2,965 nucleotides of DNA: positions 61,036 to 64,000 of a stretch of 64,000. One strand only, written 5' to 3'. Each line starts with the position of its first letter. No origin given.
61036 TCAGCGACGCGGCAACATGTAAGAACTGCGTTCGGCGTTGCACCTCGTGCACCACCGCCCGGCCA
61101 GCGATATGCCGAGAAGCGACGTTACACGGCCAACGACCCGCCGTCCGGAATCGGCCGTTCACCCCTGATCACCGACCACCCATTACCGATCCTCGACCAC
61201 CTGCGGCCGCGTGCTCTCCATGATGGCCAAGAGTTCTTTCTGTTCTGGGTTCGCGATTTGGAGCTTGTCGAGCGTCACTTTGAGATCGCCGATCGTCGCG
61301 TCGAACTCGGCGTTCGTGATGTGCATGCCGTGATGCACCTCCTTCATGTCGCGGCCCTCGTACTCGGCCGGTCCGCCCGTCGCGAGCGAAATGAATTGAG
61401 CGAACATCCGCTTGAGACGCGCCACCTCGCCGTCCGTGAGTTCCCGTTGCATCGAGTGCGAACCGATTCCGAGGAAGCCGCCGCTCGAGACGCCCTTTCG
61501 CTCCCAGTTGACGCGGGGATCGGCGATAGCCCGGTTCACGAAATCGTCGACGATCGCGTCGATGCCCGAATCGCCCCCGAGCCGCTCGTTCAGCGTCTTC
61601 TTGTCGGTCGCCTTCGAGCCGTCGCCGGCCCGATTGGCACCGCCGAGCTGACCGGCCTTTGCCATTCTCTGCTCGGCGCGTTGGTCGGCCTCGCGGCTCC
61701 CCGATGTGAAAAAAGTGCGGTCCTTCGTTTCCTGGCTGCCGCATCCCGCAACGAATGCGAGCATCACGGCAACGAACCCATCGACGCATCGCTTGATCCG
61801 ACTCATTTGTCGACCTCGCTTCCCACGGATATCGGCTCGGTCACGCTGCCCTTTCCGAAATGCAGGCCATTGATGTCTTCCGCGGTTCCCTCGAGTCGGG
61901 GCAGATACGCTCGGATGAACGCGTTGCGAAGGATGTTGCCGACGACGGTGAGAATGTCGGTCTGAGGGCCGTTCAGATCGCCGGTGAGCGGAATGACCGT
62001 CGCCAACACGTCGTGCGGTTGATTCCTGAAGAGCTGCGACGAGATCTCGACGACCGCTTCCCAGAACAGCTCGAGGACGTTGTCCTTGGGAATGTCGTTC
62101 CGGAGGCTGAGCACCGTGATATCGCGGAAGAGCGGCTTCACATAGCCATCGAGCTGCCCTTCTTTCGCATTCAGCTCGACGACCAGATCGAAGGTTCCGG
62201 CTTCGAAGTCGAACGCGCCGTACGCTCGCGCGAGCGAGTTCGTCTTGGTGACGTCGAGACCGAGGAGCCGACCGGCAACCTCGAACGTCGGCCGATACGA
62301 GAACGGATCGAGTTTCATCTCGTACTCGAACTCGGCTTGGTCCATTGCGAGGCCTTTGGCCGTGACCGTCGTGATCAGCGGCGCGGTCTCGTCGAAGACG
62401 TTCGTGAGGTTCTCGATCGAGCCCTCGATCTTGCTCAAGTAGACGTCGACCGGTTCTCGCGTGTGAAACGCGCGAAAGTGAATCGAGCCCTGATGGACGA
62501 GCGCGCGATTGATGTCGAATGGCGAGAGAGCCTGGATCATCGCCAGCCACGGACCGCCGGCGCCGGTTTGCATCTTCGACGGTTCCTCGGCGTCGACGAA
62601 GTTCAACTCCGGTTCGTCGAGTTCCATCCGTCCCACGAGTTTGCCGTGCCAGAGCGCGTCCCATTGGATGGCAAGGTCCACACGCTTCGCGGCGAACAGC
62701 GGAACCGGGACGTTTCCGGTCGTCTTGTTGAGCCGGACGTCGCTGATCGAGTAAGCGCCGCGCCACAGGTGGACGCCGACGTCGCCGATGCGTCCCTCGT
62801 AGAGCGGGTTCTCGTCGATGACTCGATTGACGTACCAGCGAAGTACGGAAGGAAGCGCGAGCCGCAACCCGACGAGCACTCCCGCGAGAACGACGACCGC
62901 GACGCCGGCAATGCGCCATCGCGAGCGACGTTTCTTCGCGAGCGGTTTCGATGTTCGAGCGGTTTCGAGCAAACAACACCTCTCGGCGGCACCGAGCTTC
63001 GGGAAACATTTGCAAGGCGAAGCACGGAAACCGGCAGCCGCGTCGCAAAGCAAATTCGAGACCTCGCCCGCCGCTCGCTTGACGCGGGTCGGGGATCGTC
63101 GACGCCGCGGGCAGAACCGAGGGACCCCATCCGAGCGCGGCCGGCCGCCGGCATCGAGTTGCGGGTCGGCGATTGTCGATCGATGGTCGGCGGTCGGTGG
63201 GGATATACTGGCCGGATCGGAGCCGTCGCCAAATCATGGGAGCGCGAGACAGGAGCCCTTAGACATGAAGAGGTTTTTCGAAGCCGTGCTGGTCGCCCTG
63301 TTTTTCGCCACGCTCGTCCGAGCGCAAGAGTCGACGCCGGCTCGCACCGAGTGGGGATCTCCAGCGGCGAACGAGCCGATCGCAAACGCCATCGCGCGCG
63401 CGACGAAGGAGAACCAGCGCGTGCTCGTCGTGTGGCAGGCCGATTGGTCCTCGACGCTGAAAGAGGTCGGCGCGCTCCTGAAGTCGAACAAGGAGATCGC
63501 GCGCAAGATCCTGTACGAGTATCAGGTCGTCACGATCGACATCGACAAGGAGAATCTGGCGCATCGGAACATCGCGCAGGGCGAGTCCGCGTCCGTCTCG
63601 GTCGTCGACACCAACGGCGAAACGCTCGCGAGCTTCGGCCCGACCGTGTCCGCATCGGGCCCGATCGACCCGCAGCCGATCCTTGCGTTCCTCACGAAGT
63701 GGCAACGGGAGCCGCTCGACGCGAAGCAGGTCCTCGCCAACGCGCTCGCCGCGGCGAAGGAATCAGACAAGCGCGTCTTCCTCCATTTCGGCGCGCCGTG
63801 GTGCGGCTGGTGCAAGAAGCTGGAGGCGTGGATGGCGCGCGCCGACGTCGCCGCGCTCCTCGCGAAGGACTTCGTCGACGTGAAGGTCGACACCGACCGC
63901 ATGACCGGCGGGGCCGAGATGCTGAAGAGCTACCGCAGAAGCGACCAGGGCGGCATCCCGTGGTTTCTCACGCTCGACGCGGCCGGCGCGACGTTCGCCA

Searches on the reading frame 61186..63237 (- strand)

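Call 62: search_protein_families(library=pfam, proteins=[window:61186-63237:-], max_evalue=0.00001)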
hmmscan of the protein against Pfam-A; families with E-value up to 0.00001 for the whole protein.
window:61186-63237:- (684 aa): 1 family
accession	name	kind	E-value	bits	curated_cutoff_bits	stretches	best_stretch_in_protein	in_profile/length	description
PF01152.27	Bac_globin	-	6.7e-09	36.4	21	1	602-679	37-118/121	Bacterial-like globin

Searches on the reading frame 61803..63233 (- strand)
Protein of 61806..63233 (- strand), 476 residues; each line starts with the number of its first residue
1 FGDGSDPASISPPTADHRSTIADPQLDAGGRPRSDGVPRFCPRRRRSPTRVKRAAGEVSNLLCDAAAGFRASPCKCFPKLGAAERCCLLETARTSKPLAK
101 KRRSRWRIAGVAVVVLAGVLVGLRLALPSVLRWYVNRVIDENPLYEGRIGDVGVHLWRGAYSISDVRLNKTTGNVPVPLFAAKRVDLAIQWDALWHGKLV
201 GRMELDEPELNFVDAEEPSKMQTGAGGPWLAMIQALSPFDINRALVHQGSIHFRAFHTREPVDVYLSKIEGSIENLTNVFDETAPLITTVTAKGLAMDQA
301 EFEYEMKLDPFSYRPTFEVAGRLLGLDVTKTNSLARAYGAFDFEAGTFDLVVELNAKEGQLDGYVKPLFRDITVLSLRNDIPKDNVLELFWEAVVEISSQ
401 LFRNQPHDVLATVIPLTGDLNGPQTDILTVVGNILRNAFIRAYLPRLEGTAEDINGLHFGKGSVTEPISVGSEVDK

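Call 39: search_protein_families(library=pfam, proteins=[window:61806-63233:-], max_evalue=0.00001)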
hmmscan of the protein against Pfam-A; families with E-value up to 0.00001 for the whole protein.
window:61806-63233:- (476 aa): 1 family
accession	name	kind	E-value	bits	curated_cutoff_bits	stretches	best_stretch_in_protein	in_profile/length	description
PF05359.17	DUF748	-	4.9e-26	91.5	50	2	237-373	667-799/1037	Domain of Unknown Function (DUF748)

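Call 86: find_encoding_contigs(protein=window:61803-62972:-, flank=10000, max_places=3)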
Protein window:61803-62972:- (389 aa): 2 contigs read that carry it; 2 places shown.
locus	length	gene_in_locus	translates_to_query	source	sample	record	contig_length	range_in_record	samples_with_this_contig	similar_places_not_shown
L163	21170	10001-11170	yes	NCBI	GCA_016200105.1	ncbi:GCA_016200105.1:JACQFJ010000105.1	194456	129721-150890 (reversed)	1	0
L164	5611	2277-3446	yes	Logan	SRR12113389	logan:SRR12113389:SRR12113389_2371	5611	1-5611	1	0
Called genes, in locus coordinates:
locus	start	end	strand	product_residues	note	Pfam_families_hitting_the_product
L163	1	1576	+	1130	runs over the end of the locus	PF00069:Pkinase, PF07714:PK_Tyr_Ser-Thr, PF24885:TPR_NPHP3, PF13424:TPR_12, PF13424:TPR_12, PF13374:TPR_10, PF13424:TPR_12, PF24885:TPR_NPHP3, +24 more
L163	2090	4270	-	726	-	PF20256:MoCoBD_2, PF02738:MoCoBD_1, PF20256:MoCoBD_2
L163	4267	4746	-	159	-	PF00111:Fer2, PF01799:Fer2_2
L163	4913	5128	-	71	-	PF15731:MqsA_antitoxin (weak)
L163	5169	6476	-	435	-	PF01180:DHO_dh, PF01207:Dus, PF00037:Fer4 (faint), PF14697:Fer4_21, PF12838:Fer4_7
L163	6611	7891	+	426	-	PF00144:Beta-lactamase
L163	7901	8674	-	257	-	-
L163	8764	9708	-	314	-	PF03190:Thioredox_DsbH, PF00085:Thioredoxin (weak), PF13098:Thioredoxin_2 (weak), PF13899:Thioredoxin_7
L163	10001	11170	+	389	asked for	PF05359:DUF748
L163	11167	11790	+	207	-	PF01152:Bac_globin (weak)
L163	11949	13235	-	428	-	PF14691:Fer4_20, PF01262:AlaDh_PNT_C (faint), PF13738:Pyr_redox_3 (faint), PF01266:DAO (weak), PF07992:Pyr_redox_2, PF12831:FAD_oxidored (faint), PF13450:NAD_binding_8, PF00070:Pyr_redox (weak)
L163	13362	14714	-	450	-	PF00202:Aminotran_3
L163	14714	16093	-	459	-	PF07969:Amidohydro_3 (weak), PF01979:Amidohydro_1, PF12890:DHOase (weak), PF07969:Amidohydro_3 (weak)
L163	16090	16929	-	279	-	PF00795:CN_hydrolase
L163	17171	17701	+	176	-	-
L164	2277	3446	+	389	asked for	PF05359:DUF748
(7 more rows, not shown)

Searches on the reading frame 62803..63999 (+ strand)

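Call 39: search_protein_families(library=pfam, proteins=[window:62803-63999:+], max_evalue=0.00001)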
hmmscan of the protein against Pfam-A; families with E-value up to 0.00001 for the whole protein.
window:62803-63999:+ (399 aa): 4 families
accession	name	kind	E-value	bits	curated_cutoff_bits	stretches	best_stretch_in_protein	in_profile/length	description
PF13899.12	Thioredoxin_7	-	4.2e-19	68.9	27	1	307-393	2-83/83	Thioredoxin-like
PF03190.21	Thioredox_DsbH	-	1.3e-12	48.4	27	1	296-372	11-88/163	Protein of unknown function, DUF255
PF00085.26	Thioredoxin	-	5e-08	33.3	23.5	0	319-368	15-62/103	Thioredoxin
PF13098.12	Thioredoxin_2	-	8.5e-08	32.9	27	0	318-394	1-85/104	Thioredoxin-like domain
